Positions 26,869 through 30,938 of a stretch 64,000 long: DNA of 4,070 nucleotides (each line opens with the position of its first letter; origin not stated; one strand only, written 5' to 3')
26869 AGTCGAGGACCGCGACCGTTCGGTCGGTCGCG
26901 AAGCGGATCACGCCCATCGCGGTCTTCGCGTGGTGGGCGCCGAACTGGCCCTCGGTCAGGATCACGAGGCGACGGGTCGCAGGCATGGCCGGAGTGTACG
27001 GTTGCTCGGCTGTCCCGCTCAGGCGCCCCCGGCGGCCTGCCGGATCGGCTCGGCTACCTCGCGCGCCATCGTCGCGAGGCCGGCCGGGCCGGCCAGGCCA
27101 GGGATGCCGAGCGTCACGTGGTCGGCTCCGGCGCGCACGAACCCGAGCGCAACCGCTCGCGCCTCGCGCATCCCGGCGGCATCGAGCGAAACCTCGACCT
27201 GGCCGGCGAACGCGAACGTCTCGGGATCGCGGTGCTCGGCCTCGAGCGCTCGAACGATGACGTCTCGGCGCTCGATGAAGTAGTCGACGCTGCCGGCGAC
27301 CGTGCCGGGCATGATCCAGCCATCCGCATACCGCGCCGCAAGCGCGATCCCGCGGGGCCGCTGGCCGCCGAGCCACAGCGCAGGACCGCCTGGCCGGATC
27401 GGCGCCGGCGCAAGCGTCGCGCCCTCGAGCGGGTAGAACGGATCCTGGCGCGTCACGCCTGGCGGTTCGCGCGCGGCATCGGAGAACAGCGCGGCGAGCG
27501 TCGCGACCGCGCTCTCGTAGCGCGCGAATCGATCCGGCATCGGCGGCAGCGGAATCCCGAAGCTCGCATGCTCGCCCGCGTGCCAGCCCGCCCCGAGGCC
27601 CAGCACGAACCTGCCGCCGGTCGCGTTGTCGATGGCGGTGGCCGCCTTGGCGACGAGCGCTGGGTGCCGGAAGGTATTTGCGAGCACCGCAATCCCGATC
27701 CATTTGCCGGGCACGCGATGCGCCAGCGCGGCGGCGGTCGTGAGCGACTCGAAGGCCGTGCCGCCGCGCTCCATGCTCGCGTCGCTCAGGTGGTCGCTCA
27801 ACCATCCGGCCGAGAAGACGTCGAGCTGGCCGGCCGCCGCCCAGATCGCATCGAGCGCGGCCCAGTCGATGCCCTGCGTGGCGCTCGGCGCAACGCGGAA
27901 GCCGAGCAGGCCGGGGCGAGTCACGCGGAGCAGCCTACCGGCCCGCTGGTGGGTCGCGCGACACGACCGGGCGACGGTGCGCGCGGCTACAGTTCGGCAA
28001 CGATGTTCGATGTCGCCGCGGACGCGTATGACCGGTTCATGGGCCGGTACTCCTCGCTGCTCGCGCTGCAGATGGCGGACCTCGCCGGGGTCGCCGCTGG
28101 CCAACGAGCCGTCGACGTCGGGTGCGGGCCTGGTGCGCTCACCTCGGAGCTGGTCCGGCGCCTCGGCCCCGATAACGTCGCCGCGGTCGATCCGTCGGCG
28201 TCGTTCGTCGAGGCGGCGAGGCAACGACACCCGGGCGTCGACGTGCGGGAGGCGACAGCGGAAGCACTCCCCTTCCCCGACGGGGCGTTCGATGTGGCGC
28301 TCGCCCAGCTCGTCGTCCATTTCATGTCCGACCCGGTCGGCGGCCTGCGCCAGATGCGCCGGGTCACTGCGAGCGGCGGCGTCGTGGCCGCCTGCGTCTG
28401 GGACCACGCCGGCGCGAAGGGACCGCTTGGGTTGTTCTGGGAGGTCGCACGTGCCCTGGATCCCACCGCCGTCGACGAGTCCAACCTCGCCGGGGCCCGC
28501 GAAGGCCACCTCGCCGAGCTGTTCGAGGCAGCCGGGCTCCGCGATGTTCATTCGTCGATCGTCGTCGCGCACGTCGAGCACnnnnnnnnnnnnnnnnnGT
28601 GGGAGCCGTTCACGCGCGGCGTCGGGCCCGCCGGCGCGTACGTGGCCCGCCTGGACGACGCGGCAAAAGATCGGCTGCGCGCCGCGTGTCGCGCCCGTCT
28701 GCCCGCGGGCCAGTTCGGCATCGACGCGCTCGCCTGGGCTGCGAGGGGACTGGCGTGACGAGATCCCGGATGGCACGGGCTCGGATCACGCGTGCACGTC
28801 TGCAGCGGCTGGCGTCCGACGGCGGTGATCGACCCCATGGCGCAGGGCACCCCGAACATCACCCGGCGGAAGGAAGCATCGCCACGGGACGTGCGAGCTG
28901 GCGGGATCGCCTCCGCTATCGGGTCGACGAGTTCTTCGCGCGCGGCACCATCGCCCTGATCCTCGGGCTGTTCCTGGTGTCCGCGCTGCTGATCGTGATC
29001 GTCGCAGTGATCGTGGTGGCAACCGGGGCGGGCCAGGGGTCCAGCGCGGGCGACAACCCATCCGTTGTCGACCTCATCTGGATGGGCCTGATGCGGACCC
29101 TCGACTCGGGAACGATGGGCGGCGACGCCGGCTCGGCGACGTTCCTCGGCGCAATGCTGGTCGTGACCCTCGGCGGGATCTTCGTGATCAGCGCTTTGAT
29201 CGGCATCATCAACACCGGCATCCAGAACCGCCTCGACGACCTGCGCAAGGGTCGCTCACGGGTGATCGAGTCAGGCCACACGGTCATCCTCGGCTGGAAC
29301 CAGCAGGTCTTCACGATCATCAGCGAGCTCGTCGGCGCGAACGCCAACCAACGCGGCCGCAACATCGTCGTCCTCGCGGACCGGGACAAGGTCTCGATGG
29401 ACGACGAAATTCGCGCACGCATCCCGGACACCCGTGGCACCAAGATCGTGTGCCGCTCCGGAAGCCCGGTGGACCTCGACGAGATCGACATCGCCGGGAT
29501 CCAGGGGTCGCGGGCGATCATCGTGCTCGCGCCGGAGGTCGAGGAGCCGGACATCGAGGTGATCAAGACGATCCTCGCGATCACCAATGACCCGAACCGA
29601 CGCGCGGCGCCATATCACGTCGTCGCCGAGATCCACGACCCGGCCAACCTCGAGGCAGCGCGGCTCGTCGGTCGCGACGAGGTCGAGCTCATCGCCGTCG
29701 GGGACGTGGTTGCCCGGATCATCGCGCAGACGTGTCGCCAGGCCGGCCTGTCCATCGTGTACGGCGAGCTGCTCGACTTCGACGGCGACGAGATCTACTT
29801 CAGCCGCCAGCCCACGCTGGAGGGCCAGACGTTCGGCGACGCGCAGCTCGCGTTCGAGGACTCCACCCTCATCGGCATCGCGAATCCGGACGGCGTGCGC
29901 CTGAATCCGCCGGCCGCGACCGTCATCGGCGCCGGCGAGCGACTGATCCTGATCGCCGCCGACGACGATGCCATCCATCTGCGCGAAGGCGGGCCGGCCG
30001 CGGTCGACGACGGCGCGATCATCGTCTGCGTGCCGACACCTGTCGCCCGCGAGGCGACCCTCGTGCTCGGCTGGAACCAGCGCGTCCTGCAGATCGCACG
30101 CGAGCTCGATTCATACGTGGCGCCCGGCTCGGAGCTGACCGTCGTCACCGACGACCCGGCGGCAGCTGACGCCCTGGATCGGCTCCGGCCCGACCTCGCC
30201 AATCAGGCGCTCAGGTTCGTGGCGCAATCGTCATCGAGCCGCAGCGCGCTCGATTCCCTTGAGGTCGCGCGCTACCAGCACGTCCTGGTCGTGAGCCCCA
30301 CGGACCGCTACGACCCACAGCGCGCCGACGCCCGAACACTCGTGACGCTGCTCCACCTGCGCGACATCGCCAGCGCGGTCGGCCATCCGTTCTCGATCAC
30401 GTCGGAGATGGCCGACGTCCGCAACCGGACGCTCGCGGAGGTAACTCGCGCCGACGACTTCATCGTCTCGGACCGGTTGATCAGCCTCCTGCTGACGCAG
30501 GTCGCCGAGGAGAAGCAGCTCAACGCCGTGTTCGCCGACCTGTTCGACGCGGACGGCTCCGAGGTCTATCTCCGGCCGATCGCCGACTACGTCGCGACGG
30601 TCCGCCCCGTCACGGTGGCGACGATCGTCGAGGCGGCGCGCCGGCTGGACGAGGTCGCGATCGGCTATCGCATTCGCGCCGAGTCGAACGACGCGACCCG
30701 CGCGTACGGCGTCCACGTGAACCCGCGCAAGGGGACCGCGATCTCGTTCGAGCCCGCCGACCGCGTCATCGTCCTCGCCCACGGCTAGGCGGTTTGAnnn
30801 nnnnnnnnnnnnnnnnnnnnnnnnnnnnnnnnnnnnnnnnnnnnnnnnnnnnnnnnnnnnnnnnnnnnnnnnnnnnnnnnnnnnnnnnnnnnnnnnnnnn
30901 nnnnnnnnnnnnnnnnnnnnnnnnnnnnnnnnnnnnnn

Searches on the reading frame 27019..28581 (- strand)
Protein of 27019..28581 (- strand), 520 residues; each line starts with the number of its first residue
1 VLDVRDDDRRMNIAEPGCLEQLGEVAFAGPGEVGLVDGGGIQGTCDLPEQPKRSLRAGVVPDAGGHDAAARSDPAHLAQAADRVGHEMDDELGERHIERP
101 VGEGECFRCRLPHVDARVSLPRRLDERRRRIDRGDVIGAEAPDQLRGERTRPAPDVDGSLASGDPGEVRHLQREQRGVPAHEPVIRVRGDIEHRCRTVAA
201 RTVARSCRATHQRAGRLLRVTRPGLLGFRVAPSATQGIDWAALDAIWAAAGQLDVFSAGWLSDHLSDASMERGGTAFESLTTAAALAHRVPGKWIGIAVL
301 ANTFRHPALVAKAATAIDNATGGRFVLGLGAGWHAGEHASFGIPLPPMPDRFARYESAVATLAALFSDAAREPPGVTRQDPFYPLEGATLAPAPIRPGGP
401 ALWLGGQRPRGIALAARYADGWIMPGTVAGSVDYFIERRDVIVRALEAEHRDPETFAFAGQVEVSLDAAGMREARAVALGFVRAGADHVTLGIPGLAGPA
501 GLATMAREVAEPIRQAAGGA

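Call 7: search_protein_families(library=pfam, proteins=[window:27019-28581:-], max_evalue=0.001)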
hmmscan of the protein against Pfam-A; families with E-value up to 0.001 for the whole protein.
window:27019-28581:- (520 aa): 1 family
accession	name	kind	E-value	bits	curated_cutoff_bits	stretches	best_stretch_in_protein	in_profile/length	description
PF00296.26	Bac_luciferase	-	2.6e-27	96.5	27.9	1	256-485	37-248/314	Luciferase-like monooxygenase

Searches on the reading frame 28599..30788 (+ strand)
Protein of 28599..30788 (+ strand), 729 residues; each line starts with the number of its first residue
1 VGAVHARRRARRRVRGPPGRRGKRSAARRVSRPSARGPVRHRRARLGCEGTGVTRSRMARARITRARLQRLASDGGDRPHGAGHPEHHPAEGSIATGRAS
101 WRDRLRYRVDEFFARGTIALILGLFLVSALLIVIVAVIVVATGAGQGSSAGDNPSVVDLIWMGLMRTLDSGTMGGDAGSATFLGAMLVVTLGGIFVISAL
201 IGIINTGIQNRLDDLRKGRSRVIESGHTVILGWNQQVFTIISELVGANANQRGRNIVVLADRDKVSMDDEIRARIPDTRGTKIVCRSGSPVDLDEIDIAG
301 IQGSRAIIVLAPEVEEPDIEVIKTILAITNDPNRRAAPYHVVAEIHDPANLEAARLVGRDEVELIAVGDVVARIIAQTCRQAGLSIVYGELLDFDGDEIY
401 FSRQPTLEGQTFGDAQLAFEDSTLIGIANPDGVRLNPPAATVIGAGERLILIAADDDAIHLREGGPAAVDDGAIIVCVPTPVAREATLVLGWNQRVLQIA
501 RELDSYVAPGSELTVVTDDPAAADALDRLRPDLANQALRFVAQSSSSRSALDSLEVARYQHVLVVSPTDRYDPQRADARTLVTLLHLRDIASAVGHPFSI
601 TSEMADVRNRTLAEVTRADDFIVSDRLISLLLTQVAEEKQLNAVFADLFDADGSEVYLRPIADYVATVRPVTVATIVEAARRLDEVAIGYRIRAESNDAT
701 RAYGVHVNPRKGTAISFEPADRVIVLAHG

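Call 7: search_protein_families(library=pfam, proteins=[window:28599-30788:+], max_evalue=0.001)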
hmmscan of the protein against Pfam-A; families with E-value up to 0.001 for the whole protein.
window:28599-30788:+ (729 aa): 3 families
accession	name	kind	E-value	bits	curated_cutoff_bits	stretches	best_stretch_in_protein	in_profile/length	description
PF06241.17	Castor_Poll_mid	-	1e-28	99.8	26.7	1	369-461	2-96/104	Castor and Pollux, part of voltage-gated ion channel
PF02254.24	TrkA_N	-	1.8e-06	28.7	23.8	0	488-587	2-83/116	TrkA-N domain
PF22614.2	Slo-like_RCK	-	2.4e-06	27.6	24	0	226-326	4-103/119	Calcium-activated potassium channel slowpoke-like RCK domain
